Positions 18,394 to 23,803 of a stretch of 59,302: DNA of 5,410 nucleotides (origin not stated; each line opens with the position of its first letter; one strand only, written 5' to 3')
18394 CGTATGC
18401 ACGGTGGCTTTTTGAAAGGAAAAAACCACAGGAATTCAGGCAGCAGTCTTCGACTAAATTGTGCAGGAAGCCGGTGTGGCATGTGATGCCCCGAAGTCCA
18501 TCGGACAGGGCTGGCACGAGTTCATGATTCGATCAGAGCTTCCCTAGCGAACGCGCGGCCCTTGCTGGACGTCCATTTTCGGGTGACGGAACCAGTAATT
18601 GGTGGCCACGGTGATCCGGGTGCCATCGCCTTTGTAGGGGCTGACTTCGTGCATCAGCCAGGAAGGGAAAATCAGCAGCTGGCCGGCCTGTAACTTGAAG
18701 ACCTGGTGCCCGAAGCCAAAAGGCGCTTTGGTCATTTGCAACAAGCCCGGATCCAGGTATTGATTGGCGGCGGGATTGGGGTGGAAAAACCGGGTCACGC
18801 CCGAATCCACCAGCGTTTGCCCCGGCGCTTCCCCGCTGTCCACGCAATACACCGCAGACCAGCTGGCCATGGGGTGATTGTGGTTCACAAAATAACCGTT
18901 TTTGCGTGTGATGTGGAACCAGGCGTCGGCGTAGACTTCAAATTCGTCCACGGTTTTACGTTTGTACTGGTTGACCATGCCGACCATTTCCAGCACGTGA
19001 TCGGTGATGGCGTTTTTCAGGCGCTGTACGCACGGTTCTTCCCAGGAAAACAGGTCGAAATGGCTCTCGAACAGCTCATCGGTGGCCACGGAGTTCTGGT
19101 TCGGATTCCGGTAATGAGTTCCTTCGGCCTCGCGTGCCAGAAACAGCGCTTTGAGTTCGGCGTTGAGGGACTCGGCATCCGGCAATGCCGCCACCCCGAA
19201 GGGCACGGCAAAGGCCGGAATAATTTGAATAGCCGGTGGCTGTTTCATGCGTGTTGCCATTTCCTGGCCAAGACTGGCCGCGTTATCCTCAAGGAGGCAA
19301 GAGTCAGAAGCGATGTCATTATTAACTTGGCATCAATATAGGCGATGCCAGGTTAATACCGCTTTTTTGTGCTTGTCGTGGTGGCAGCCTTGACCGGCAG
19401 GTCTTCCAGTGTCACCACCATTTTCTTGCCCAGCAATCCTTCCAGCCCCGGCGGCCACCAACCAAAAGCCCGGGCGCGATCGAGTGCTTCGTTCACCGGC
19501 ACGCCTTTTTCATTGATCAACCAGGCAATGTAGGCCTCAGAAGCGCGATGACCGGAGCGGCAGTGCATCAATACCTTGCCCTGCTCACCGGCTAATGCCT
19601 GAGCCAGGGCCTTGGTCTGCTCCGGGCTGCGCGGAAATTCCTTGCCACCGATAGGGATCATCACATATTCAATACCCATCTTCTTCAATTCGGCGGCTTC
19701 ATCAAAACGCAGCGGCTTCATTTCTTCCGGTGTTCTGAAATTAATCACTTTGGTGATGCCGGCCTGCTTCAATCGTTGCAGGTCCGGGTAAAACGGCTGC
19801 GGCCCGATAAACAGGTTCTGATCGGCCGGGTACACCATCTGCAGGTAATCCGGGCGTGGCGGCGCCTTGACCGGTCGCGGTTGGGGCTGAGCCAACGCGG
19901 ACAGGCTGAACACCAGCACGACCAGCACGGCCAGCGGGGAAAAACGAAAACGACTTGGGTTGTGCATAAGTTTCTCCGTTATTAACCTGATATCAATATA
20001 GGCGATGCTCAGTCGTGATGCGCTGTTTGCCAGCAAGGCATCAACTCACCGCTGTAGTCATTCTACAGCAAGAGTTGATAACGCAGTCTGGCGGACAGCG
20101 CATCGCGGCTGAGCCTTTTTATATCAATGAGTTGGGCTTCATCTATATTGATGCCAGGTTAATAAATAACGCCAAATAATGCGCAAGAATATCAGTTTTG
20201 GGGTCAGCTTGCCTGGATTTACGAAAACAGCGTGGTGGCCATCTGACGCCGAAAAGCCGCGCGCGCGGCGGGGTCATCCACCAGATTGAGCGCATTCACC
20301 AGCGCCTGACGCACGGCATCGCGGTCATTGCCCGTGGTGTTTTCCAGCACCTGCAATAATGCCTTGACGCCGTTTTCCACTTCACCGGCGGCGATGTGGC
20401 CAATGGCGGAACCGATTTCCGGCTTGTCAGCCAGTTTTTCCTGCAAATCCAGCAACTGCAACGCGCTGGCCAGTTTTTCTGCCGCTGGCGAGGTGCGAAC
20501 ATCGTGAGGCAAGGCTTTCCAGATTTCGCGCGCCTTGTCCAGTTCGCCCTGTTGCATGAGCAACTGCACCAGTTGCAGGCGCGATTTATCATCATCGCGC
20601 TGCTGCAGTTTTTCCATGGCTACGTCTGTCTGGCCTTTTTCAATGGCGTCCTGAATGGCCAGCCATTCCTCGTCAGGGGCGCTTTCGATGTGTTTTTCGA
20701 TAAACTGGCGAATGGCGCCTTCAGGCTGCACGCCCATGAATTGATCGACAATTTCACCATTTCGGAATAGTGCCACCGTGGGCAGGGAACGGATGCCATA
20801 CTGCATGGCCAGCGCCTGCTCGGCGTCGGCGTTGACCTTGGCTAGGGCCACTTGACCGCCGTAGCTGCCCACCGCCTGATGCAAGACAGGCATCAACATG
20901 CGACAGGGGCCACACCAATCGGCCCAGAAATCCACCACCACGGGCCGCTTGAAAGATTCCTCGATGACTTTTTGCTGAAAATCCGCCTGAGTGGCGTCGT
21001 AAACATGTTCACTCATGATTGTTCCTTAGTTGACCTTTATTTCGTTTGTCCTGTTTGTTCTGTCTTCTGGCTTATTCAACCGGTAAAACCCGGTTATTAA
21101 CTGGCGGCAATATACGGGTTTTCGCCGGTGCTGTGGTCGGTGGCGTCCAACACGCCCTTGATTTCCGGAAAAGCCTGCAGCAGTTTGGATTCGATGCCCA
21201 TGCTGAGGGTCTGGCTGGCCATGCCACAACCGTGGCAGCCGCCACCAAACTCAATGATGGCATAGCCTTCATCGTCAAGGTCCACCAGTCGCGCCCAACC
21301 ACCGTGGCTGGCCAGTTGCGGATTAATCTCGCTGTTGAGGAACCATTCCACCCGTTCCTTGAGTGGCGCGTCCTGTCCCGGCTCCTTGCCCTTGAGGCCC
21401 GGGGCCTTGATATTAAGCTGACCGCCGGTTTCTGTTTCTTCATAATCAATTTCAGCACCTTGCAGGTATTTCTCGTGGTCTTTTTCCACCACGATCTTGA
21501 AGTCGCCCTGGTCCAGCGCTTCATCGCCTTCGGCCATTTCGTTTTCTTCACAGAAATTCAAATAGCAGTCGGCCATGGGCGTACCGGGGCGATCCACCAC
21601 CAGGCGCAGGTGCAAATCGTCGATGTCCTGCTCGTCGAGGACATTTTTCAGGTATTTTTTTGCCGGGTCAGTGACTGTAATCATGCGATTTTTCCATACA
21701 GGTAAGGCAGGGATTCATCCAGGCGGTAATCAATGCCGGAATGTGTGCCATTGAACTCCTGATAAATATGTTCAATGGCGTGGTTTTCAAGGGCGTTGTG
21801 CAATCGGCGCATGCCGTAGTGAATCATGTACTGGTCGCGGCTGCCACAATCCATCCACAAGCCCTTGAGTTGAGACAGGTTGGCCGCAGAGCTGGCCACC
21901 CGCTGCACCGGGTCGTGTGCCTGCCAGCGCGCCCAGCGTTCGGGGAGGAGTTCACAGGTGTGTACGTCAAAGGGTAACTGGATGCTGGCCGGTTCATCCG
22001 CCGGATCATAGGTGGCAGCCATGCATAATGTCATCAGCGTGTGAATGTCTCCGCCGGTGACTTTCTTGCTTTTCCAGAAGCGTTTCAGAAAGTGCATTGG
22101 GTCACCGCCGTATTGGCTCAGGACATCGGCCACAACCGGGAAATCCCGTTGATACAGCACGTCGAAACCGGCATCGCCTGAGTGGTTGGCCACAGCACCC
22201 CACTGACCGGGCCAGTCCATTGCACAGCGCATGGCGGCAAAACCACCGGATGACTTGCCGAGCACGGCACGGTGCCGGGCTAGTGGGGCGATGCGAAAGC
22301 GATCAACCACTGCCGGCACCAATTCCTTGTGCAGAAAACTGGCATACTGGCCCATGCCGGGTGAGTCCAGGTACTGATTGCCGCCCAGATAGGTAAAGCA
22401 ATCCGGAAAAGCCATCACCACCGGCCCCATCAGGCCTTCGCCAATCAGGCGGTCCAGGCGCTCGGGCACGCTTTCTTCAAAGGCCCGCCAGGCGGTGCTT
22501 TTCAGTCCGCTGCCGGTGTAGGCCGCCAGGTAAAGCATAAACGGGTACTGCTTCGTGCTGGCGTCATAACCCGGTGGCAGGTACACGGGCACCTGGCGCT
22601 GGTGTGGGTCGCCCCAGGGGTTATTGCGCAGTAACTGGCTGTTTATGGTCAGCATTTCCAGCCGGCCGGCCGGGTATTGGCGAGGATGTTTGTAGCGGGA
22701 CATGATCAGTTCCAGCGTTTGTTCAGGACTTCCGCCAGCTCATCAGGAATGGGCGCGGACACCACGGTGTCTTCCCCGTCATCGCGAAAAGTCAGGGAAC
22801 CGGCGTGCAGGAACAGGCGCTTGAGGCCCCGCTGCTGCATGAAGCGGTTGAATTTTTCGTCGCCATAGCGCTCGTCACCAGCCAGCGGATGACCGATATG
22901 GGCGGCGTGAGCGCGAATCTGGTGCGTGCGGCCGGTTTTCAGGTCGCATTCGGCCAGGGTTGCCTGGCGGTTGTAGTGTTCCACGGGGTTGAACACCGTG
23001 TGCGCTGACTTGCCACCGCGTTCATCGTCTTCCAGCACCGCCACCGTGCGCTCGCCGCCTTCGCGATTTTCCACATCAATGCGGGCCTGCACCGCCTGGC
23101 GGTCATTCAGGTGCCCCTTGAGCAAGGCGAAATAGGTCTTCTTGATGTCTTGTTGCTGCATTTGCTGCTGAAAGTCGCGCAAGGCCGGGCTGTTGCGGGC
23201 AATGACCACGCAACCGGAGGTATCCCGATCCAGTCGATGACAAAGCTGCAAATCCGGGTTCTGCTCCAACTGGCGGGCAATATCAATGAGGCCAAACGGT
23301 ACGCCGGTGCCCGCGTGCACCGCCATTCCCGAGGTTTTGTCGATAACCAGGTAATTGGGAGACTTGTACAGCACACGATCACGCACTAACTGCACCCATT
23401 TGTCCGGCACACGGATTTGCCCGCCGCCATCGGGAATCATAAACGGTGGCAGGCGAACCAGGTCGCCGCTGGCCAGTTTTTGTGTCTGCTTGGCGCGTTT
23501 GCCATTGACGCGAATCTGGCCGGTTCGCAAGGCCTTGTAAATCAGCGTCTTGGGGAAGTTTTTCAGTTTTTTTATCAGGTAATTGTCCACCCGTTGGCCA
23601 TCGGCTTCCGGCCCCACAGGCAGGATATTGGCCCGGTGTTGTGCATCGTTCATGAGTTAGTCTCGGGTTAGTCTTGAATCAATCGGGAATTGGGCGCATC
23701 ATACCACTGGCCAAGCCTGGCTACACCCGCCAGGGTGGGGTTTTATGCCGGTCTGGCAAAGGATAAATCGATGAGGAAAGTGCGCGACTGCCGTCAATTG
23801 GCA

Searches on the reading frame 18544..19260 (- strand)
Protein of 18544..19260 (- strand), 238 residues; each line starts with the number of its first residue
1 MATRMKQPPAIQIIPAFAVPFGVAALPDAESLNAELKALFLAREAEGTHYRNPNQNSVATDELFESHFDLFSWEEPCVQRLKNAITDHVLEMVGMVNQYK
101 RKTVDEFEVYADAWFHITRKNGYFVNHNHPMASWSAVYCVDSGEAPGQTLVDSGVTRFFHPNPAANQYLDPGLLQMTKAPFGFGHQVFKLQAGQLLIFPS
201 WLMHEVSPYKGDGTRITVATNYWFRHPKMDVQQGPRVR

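Call 68: search_protein_families(library=pfam, proteins=[window:18544-19260:-], max_evalue=0.000001)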
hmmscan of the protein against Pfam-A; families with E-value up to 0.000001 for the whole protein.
window:18544-19260:- (238 aa): 1 family
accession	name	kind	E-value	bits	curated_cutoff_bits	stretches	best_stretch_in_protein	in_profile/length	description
PF13759.12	2OG-FeII_Oxy_5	-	6.5e-17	62.2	27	1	113-221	2-101/101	Putative 2OG-Fe(II) oxygenase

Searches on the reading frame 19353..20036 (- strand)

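Call 68: search_protein_families(library=pfam, proteins=[window:19353-20036:-], max_evalue=0.000001)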
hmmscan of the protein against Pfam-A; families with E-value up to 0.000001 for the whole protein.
window:19353-20036:- (227 aa): 1 family
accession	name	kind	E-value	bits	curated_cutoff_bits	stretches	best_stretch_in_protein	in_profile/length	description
PF04273.18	BLH_phosphatase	-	1.2e-07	32.5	26.1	1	74-168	8-102/110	Beta-lactamase hydrolase-like protein, phosphatase-like domain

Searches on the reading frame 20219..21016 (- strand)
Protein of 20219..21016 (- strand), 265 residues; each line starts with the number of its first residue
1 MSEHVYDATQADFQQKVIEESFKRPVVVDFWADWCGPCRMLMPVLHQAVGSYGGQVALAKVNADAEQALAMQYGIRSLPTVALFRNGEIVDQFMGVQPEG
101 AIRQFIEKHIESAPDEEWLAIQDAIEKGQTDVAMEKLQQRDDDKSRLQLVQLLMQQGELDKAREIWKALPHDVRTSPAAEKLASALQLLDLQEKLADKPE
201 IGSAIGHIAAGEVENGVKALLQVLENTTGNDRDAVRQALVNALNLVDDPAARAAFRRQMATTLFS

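Call 68: search_protein_families(library=pfam, proteins=[window:20219-21016:-], max_evalue=0.000001)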
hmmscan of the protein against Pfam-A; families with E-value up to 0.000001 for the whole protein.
window:20219-21016:- (265 aa): 3 families
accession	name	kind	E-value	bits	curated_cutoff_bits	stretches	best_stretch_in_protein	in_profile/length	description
PF00085.26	Thioredoxin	-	6.2e-28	97.3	23.5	1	7-108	4-103/103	Thioredoxin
PF14561.12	TPR_20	-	1.1e-07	32.6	25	1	190-264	10-90/90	Tetratricopeptide repeat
PF13098.12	Thioredoxin_2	-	1.2e-07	32.4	27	1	23-104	5-102/104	Thioredoxin-like domain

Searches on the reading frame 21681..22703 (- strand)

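Call 68: search_protein_families(library=pfam, proteins=[window:21681-22703:-], max_evalue=0.000001)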
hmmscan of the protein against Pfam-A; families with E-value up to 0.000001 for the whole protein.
window:21681-22703:- (340 aa): 1 family
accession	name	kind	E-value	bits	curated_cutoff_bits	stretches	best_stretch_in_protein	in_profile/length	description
PF00756.26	Esterase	-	2.8e-19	70.3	22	1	35-325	7-239/251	Putative esterase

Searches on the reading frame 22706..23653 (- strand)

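Call 68: search_protein_families(library=pfam, proteins=[window:22706-23653:-], max_evalue=0.000001)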
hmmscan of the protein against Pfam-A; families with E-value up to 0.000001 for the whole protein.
window:22706-23653:- (315 aa): 1 family
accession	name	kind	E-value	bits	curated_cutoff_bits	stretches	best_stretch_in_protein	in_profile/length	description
PF00849.27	PseudoU_synth_2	-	1e-33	117.1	26.8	1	100-252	1-152/152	RNA pseudouridylate synthase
